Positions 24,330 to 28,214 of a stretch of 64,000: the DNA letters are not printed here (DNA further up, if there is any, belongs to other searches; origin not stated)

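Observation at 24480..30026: Composition of the giant protein: Cys-dense N-terminal two-thirds, Cys-poor Gly/Asn/Tyr-rich C-terminal third, single dockerin-like Ca2+ loop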

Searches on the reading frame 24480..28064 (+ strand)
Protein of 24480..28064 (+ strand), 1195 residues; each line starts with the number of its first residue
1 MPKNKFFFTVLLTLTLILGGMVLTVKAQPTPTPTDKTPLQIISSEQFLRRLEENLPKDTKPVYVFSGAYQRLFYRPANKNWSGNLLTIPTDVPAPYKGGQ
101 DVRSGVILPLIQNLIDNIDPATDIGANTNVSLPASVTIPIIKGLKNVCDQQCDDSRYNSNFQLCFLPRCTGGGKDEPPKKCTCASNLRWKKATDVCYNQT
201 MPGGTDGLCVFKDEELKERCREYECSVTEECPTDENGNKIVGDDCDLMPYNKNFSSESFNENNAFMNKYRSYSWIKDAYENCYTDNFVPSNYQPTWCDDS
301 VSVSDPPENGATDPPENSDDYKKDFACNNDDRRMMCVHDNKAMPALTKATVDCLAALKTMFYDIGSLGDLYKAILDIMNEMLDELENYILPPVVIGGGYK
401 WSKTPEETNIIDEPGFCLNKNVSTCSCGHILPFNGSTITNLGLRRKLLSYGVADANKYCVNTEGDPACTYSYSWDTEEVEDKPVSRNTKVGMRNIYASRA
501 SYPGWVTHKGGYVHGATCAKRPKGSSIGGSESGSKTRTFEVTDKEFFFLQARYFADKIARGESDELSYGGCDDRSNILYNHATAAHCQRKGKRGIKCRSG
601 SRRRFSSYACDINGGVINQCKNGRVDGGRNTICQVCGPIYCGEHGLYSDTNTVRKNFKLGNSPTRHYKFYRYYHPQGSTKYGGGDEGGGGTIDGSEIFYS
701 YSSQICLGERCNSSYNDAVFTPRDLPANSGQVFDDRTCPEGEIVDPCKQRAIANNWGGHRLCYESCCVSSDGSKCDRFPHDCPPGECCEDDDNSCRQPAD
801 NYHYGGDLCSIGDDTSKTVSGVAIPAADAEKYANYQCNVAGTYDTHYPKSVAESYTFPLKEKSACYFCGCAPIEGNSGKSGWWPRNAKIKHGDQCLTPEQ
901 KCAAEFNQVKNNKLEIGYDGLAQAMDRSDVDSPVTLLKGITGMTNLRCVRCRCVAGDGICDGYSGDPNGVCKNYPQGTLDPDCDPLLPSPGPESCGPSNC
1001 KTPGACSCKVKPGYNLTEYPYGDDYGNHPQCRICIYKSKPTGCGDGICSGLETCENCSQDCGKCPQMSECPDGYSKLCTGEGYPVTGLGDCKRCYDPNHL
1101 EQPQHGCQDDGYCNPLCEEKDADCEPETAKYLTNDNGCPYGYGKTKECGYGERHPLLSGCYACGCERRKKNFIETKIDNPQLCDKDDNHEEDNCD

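Call 54: predict_structure(alignment_id=A3)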
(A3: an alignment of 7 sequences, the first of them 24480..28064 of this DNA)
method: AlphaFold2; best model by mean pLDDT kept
length: 1195 residues; sequences in the alignment: 7
mean_pLDDT: 32.0   pTM: 0.29
mean pLDDT of the five models: 32.0, 29.8, 29.4, 28.9, 26.8
residues with pLDDT >= 90: 0; 70-90: 1; 50-70: 153; < 50: 1041
segments of 3 or more residues with pLDDT < 50: 1-5, 19-42, 93-95, 117-136, 162-212, 230-342, 363-370, 376-1029, 1034-1172, 1177-1195
pLDDT, mean of each block of 10 residues (from residue 1): 48 55 36 28 61 61 58 62 56 54 64 50 27 47 63 61 34 28 25 22 26 58 56 39 38 30 36 41 38 36 27 26 24 42 57 59 47 49 34 21 24 23 21 25 35 31 28 27 24 20 22 21 19 21 23 25 23 22 24 27 23 21 22 20 20 21 23 23 21 22 23 23 23 26 39 27 38 35 34 32 22 20 24 29 23 22 22 23 27 36 34 25 23 24 23 21 24 23 24 38 42 40 38 42 27 27 23 21 22 25 25 22 25 30 27 27 37 47 35 22
secondary structure, 60 per line:
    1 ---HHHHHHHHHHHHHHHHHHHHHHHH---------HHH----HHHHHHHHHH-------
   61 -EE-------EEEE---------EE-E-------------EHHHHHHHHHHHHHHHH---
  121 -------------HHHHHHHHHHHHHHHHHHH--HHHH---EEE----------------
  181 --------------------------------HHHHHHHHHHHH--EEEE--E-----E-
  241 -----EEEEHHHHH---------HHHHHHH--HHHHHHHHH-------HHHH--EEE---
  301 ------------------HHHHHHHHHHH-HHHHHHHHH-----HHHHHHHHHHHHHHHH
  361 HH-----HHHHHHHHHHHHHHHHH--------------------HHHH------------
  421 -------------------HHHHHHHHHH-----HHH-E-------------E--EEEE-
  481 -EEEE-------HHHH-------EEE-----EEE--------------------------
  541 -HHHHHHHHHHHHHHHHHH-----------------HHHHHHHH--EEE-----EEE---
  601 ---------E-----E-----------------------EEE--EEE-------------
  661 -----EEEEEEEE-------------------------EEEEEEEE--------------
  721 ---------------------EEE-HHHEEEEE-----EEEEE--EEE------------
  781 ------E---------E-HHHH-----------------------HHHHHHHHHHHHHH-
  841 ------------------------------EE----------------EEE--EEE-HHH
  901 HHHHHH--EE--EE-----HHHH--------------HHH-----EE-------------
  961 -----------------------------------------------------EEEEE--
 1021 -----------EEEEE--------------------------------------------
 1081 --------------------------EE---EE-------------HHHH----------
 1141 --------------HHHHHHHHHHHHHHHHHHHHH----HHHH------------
elements in order (helices of 4 or more, strands of 3 or more residues): H4-27 H44-53 E71-74 H102-117 H134-152 H155-158 E162-164 H213-224 E227-230 E246-249 H250-254 H264-270 H273-281 H289-292 E295-297 H319-329 H331-339 H345-362 H368-384 H405-408 H440-449 E476-479 E482-485 H493-496 E504-506 E512-514 H542-559 H577-584 E587-589 E595-597 E640-642 E645-647 E666-673 E699-706 E742-744 E749-753 E759-763 E766-768 H799-802 H826-839 E889-891 E894-896 H898-906 H920-923 E1014-1018 E1032-1036 H1127-1130 H1155-1175 H1180-1183
